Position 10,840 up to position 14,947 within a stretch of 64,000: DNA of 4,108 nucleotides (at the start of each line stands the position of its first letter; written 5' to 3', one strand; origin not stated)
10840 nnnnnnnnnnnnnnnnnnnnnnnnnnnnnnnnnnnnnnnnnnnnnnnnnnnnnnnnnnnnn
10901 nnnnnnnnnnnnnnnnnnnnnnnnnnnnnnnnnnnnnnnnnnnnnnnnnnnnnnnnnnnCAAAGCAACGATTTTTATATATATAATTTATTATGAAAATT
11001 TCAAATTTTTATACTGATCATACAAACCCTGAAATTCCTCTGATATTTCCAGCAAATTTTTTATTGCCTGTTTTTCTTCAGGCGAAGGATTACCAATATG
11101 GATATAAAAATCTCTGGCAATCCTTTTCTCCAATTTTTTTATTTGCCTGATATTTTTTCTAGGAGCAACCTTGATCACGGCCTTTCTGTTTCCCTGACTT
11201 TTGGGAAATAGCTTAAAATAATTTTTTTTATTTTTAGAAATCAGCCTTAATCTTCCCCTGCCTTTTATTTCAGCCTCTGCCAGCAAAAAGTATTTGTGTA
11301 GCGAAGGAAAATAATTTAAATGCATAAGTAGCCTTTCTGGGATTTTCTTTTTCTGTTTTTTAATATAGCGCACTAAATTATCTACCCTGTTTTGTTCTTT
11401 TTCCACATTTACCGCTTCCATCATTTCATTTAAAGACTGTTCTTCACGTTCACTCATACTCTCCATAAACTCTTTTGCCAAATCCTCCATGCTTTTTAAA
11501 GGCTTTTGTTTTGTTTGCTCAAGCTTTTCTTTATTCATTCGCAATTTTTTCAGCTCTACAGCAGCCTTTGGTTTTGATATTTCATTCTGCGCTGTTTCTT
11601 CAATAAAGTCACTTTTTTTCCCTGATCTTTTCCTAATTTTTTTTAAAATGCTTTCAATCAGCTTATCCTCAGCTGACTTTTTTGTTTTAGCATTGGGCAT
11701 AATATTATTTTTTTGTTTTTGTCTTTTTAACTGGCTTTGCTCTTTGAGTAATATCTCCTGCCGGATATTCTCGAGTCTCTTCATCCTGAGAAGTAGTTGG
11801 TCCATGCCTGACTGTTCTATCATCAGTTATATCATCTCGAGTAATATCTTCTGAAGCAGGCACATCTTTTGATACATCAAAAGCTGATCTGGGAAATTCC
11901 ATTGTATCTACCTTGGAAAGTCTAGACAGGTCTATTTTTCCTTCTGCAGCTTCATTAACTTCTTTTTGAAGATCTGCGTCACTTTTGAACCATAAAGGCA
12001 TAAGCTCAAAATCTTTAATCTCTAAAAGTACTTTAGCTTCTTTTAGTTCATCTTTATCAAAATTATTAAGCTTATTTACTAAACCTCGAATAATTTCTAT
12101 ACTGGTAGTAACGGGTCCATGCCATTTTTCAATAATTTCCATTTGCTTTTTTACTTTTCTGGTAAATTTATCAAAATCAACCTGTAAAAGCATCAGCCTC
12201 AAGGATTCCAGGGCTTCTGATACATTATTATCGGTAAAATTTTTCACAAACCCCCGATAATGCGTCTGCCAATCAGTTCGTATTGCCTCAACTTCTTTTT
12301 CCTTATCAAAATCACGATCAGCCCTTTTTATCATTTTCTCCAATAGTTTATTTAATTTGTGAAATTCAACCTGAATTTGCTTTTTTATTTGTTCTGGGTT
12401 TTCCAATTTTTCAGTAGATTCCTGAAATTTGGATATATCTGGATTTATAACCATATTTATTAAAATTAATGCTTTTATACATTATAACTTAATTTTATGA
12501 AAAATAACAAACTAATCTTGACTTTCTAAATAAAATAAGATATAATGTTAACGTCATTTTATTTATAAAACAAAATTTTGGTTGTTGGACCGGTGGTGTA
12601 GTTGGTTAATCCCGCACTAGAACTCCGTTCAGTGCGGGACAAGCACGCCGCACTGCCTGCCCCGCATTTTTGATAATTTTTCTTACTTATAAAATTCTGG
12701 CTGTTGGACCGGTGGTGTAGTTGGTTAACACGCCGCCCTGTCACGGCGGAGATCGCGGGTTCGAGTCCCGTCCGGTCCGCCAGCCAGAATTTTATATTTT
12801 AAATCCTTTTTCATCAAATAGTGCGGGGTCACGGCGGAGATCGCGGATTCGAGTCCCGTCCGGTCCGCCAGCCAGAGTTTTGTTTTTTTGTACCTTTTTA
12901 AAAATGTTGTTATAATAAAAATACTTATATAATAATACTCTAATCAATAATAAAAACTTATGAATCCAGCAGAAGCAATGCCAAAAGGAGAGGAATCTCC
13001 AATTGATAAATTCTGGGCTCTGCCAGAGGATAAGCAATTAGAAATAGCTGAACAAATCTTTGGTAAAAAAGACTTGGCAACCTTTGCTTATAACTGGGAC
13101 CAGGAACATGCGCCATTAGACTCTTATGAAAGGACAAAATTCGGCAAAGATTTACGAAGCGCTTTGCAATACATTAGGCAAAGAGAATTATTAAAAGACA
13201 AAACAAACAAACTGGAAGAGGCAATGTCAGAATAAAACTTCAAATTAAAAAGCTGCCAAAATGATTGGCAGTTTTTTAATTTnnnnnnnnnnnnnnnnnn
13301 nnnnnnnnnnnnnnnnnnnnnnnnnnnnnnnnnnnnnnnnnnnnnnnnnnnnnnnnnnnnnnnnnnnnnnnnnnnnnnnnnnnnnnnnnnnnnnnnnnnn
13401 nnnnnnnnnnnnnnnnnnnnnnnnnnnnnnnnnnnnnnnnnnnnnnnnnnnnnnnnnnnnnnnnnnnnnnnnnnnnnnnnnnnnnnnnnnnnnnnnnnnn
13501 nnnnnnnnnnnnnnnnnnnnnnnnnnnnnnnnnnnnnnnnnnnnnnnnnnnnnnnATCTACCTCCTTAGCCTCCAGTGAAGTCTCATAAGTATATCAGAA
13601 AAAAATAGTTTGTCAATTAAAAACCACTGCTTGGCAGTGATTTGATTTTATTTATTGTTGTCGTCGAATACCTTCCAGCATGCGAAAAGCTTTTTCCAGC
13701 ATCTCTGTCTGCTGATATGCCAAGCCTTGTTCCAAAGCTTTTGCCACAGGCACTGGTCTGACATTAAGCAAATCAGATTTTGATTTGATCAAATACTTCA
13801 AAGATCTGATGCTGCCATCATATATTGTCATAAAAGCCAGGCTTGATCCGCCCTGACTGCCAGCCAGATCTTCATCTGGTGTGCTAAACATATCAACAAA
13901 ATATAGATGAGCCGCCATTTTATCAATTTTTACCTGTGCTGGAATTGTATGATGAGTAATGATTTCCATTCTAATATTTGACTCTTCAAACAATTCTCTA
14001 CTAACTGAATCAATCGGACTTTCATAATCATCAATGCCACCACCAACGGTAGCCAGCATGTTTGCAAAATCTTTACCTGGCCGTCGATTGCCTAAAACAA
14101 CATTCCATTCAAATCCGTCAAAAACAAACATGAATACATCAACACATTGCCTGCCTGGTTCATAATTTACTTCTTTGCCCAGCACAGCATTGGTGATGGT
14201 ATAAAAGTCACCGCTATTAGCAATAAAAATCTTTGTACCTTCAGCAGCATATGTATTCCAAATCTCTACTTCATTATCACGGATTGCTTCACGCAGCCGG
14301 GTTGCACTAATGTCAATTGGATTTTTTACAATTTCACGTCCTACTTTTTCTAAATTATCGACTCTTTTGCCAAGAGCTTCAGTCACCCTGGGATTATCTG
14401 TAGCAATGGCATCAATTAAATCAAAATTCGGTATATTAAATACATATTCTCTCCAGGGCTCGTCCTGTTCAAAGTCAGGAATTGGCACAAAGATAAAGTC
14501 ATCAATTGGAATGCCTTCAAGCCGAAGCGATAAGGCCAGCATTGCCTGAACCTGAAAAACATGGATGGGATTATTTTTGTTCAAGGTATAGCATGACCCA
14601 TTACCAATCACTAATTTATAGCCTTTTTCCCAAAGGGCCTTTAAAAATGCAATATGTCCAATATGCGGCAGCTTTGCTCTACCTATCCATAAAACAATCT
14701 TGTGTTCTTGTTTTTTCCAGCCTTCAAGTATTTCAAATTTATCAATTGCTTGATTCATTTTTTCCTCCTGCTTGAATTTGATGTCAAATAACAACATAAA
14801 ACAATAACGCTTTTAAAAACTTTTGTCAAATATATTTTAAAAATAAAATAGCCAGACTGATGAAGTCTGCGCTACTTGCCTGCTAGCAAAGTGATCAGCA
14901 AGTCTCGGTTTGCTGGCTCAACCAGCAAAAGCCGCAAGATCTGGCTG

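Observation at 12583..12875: Rearranged tRNA-Asp locus: intact gene flanked by 5' and 3' pseudo-halves linked by a complementary 9-nt motif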

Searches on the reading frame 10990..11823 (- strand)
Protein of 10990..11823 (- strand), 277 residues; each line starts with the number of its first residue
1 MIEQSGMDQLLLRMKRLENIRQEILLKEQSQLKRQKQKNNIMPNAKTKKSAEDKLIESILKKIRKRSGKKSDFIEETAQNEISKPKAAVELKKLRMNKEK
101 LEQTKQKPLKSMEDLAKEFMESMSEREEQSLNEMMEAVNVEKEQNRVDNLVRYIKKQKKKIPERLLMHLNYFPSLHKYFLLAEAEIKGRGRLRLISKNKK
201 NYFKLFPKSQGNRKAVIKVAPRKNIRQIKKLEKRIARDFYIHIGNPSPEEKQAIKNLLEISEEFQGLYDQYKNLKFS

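Call 11: search_protein_families(library=pfam, proteins=[window:10990-11823:-], max_evalue=0.01)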
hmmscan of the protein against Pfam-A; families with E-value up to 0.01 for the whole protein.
window:10990-11823:- (277 aa): 0 families

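Call 61: find_homologous_proteins(query=window:10990-11700:-, max_evalue=0.001)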
Query window:10990-11700:- (236 aa): 3 proteins with E <= 0.001 among 539 candidates.
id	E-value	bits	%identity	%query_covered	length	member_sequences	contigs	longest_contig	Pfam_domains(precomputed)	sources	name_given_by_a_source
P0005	2.1e-95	336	71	100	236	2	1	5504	-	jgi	-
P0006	8.0e-90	318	100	68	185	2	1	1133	-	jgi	-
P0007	3.2e-38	150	42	96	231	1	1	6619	-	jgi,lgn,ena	-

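Call 62: find_encoding_contigs(protein=P0007, flank=7000, max_places=6)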
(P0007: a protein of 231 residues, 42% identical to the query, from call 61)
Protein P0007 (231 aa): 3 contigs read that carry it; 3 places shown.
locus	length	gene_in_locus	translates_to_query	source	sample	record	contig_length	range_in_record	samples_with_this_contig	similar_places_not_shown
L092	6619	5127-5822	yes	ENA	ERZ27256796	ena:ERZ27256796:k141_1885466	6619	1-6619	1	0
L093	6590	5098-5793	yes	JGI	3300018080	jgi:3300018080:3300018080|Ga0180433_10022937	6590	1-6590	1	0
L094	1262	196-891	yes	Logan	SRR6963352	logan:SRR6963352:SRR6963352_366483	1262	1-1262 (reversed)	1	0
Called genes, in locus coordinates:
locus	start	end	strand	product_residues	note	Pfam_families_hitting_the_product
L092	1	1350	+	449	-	?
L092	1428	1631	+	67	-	-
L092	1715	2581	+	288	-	PF01790:LGT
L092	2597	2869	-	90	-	-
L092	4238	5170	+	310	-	-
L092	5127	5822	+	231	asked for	-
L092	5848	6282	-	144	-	-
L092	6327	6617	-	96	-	?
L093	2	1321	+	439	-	?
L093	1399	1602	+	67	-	-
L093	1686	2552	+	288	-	PF01790:LGT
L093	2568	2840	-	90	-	-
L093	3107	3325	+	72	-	-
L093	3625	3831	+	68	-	-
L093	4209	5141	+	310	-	-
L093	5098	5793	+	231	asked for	-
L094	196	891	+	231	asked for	-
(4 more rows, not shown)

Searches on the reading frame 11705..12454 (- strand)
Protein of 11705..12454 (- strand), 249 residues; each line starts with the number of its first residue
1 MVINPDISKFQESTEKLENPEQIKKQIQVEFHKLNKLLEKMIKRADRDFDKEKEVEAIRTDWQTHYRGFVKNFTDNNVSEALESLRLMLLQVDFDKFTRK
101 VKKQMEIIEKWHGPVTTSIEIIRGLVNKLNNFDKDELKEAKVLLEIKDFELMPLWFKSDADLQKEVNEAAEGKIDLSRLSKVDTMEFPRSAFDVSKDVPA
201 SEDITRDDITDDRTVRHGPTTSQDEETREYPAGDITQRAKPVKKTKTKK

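Call 11: search_protein_families(library=pfam, proteins=[window:11705-12454:-], max_evalue=0.01)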
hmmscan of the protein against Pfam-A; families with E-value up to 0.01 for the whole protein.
window:11705-12454:- (249 aa): 0 families

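Call 14: find_encoding_contigs(protein=window:11705-12454:-, flank=6000, max_places=10)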
Protein window:11705-12454:- (249 aa): 11 contigs read that carry it; 5 places shown.
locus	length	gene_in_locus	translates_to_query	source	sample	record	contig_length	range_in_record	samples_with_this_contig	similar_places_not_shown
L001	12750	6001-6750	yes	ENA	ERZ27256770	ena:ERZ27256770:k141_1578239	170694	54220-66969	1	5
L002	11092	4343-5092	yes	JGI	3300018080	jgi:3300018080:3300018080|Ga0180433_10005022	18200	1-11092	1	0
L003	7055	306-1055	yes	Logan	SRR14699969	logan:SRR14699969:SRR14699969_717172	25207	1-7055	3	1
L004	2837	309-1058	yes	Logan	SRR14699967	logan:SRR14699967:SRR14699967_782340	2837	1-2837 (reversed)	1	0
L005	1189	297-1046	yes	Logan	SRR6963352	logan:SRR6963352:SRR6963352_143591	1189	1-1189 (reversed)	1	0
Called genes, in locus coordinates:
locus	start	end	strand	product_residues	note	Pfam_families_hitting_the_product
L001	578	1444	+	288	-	PF01790:LGT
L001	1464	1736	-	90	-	-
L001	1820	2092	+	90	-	-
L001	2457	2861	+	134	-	-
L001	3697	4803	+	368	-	PF00293:NUDIX (weak)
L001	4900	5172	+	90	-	-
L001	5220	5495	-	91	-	-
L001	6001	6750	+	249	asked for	-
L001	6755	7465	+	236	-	-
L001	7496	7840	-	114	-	-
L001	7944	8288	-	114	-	PF00453:Ribosomal_L20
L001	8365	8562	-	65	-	PF01632:Ribosomal_L35p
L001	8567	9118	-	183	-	PF05198:IF3_N, PF00707:IF3_C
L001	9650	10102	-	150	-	PF01668:SmpB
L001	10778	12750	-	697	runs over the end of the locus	PF01145:Band_7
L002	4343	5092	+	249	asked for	-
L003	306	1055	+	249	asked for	-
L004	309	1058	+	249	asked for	-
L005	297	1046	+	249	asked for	-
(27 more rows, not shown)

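Call 16: find_homologous_proteins(query=window:11705-12454:-, max_evalue=0.00001)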
Query window:11705-12454:- (249 aa): 2 proteins with E <= 0.00001 among 756 candidates.
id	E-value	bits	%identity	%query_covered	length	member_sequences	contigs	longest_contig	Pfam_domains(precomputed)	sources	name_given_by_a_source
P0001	1.3e-155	534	100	100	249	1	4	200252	-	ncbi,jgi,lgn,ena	-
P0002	2.9e-110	385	71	100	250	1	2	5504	-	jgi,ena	-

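Call 17: find_encoding_contigs(protein=P0002, flank=6000, max_places=10)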
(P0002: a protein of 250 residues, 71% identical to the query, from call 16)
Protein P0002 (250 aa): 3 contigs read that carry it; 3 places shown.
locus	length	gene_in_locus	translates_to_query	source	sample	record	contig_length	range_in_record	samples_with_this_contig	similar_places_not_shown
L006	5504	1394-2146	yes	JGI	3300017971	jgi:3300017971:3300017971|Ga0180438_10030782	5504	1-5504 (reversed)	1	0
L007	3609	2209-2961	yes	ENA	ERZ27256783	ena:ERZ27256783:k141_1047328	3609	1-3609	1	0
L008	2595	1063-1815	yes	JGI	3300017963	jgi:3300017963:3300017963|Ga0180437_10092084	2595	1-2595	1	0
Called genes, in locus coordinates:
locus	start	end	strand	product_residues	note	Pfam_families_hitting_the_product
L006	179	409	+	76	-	-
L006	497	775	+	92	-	-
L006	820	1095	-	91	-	-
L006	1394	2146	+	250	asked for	-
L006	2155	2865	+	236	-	-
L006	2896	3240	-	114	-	-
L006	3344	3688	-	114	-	PF00453:Ribosomal_L20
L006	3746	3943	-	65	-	PF01632:Ribosomal_L35p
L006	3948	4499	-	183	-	PF05198:IF3_N, PF00707:IF3_C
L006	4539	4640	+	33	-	-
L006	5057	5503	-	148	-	?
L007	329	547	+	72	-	-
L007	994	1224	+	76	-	-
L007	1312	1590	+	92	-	-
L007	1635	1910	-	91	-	-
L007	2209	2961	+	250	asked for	-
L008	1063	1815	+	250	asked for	-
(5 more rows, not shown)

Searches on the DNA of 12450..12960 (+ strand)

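Call 31: search_dna_similar(query=window:12560-12900:+, collection=phages, mode=distant, max_rows=15)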
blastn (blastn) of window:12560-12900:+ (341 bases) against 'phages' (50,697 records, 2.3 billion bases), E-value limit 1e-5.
Records with a match: 335; places in all: 343; records where one place covers at least 80% of the query: 0.
Best place of each record, by identity: 95-99% 5; 90-95% 16; 80-90% 271; 60-80% 43.
By first word of the organism name: Staphylococcus 220; Klebsiella 42; Erwinia 15; Aeromonas 14; Cellulophaga 7; Salmonella 5; Pantoea 4; Vibrio 3; Synechococcus 3; Bacillus 2; and 15 more.
By host as written in the record: Staphylococcus aureus 84; - 39; Staphylococcus sp. 16; Klebsiella pneumoniae MRSN414780 10; Erwinia amylovora 10; Staphylococcus carnosus TM300 9; Aeromonas salmonicida 8; Raoultella planticola K59 (synonym: Klebsiella planticola) 7; and 87 more.
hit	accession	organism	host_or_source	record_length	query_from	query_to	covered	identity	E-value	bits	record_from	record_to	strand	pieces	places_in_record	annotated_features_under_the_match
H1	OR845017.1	Staphylococcus phage SA 1306 Kay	Staphylococcus aureus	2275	153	240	26%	80.7%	5e-12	77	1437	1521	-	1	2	record has no annotation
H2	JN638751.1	Bacillus phage G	Bacillus megaterium str. ATCC 43725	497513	153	236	25%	81.0%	5e-12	77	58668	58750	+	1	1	88: tRNA-Asp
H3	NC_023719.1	Bacillus phage G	Bacillus megaterium str. ATCC 43725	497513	153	236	25%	81.0%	5e-12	77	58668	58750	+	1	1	88: tRNA-Asp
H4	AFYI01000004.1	Salmonella enterica subsp. enterica serovar Infantis str. ...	Homo sapiens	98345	146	226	24%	80.2%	2e-11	75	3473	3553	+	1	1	tRNA-Asp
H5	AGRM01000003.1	Salmonella enterica subsp. houtenae str. ATCC BAA-1581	Homo sapiens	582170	146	226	24%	80.2%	2e-11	75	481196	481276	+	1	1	tRNA-Asp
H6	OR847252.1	Listeria phage LM 4-11-1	Listeria monocytogenes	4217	145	223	23%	82.3%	5e-12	77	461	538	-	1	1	record has no annotation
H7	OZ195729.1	Vibrio phage D69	Seawater and oysters mix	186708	148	221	22%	86.5%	7e-16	90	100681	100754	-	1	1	hypothetical protein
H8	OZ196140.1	Vibrio phage D181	Seawater and oysters mix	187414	148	221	22%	86.5%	7e-16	90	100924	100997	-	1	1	hypothetical protein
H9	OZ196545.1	Vibrio phage D148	Seawater and oysters mix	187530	148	221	22%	86.5%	7e-16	90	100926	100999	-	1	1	hypothetical protein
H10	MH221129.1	Salmonella phage SPAsTU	Salmonella enterica serovar Paratyphi A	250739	143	213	21%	87.3%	3e-14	85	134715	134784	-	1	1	tRNA-Asp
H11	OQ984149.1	Phage C48C1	-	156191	147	223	23%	80.5%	2e-10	73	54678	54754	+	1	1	tRNA-Asp | hypothetical protein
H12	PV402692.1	Klebseilla phage TNG87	Klebsiella variicola 04153260899A ...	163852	146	223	23%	78.2%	3e-8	65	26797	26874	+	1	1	tRNA-Asp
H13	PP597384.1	Klebsiella phage vB_KM5a1-KLB2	Klebsiella sp. M5a1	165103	146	223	23%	78.2%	3e-8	65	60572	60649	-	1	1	tRNA-Asp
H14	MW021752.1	Klebsiella phage vB_KpnM_BovinicusUrsus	Klebsiella pneumoniae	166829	146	223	23%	78.2%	3e-8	65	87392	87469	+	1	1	tRNA-Asp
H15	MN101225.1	Klebsiella phage KMI11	Klebsiella oxytoca; Klebsiella ...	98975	146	223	23%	78.2%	3e-8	65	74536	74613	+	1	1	none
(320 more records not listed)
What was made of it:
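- Tried and rejected: BLAST against GenBank phages: only generic tRNA-Asp similarity (call 31).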

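Call 47: search_rna_families(source=window, start=12450, end=12960, threshold=evalue, max_evalue=10, show_alignments=3)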
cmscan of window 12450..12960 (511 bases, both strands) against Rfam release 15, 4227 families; matches with E-value up to 10: 11.
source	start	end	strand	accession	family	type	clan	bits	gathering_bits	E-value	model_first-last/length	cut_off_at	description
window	12706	12779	+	RF00005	tRNA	Gene; tRNA;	CL00001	69.8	29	2.8e-15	1-71/71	no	tRNA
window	12832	12959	-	RF02194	HPnc0260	Gene; antisense;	-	37.8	59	0.014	1-156/156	no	Bacterial antisense RNA HPnc0260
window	12747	12819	-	RF02194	HPnc0260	Gene; antisense;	-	25.2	59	2.8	82-153/156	no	Bacterial antisense RNA HPnc0260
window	12706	12778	+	RF01684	mascRNA-menRNA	Gene;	-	20.6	42.5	0.12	1-56/56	no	MALAT1-associated small cytoplasmic RNA/MEN beta RNA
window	12706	12780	-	RF04354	Plastid-ycf2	Cis-reg;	-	20.4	65.7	0.12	1-75/75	no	Plastid-ycf2 5UTR RNA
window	12717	12791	+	RF00233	Tymo_tRNA-like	Cis-reg;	-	19.4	40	0.096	1-84/84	no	Tymovirus/Pomovirus/Furovirus tRNA-like 3' UTR element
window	12692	12792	+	RF00719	mir-326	Gene; miRNA;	-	17.6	66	1.3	1-95/95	no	mir-326 microRNA precursor family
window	12484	12660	+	RF00007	U12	Gene; snRNA; splicing;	CL00006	17.5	53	0.35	1-151/151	no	U12 minor spliceosomal RNA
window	12791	12960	-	RF02546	LSU_trypano_mito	Gene; rRNA;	CL00112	16.9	60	0.2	129-561/561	5'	Trypanosomatid mitochondrial large subunit ribosomal RNA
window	12492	12671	-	RF00125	IS128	Gene; sRNA;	-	14.6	80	1.8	1-209/209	no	IS128 RNA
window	12685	12798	+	RF03899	mir-5912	Gene; miRNA;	-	14.2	88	3.6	1-88/88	no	mir-5912 microRNA precursor family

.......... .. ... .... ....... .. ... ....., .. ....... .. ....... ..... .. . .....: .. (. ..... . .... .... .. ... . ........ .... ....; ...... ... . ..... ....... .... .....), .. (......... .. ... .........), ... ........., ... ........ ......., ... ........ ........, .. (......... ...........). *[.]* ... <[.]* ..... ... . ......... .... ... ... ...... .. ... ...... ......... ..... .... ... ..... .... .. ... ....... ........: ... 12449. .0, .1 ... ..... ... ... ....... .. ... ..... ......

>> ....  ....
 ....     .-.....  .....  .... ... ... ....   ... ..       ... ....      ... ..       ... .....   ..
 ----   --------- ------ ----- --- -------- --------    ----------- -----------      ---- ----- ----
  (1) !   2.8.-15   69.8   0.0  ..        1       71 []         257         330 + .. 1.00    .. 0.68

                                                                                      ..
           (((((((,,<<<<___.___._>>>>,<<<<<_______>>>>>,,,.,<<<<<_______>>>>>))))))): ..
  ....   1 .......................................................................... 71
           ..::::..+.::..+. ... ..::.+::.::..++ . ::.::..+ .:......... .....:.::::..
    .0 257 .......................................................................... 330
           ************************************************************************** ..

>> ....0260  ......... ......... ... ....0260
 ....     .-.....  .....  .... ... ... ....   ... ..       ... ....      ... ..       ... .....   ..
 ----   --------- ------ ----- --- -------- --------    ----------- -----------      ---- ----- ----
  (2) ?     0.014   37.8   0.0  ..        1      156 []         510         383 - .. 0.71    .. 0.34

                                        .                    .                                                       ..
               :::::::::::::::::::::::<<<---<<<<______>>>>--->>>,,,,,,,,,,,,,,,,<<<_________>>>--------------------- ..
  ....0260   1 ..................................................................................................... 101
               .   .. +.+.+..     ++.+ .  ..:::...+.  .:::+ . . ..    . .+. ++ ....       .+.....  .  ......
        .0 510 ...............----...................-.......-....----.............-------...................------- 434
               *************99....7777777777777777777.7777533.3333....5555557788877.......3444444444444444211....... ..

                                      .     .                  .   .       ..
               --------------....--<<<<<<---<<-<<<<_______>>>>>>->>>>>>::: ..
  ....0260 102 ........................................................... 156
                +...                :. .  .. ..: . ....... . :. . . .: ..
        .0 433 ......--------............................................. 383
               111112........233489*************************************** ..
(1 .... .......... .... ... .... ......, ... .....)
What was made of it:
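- On Bacterial tRNA group I intron: The insert is mostly the tRNA B (call 47).
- Tried and rejected: Rfam at permissive E-value: only B and tRNA-derived noise (call 47).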

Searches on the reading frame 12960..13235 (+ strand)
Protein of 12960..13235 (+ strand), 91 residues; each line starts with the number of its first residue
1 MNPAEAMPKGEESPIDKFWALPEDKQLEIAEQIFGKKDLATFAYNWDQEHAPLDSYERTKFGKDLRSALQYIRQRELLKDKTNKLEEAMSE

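Call 11: search_protein_families(library=pfam, proteins=[window:12960-13235:+], max_evalue=0.01)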
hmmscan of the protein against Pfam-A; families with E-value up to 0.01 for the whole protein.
window:12960-13235:+ (91 aa): 0 families

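Call 30: find_homologous_proteins(query=window:12960-13235:+, max_evalue=0.001)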
Query window:12960-13235:+ (91 aa): 2 proteins with E <= 0.001 among 3 candidates.
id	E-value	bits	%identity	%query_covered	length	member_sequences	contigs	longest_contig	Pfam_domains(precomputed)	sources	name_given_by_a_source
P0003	1.1e-53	197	100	100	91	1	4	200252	-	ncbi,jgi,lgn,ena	-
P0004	4.0e-44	166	85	100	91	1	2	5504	-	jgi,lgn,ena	-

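Call 37: find_encoding_contigs(protein=P0003, flank=1500, max_places=10)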
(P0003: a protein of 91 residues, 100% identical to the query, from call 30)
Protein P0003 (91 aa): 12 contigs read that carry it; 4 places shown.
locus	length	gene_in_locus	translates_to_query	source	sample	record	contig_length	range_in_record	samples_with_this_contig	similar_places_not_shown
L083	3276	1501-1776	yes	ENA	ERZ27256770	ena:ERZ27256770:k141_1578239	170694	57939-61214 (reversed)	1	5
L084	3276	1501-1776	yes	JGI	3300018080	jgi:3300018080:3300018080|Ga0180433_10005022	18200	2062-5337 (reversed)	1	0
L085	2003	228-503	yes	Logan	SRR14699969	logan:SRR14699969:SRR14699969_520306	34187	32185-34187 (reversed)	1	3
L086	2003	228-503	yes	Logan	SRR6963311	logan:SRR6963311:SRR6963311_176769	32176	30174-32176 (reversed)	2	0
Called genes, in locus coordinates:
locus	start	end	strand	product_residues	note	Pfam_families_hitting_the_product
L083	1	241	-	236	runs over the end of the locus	-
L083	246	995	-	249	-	-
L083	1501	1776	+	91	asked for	-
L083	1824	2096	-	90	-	-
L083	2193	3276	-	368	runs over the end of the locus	PF00293:NUDIX (weak)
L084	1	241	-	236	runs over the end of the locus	-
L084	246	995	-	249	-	-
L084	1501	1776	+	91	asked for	-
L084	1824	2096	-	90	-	-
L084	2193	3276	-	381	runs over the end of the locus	PF00293:NUDIX (weak)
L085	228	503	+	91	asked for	-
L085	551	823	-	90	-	-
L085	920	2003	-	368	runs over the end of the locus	PF00293:NUDIX (weak)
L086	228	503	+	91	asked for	-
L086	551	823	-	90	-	-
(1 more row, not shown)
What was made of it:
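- Short-read contigs from Logan break inside B (calls 14, 37).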

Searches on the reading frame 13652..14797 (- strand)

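Call 11: search_protein_families(library=pfam, proteins=[window:13652-14797:-], max_evalue=0.01)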
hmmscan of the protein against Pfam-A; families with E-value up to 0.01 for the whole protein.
window:13652-14797:- (381 aa): 1 family
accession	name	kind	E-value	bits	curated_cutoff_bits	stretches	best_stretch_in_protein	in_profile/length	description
PF00293.34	NUDIX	-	1.8e-06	28.4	21.1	1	220-281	5-67/134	NUDIX domain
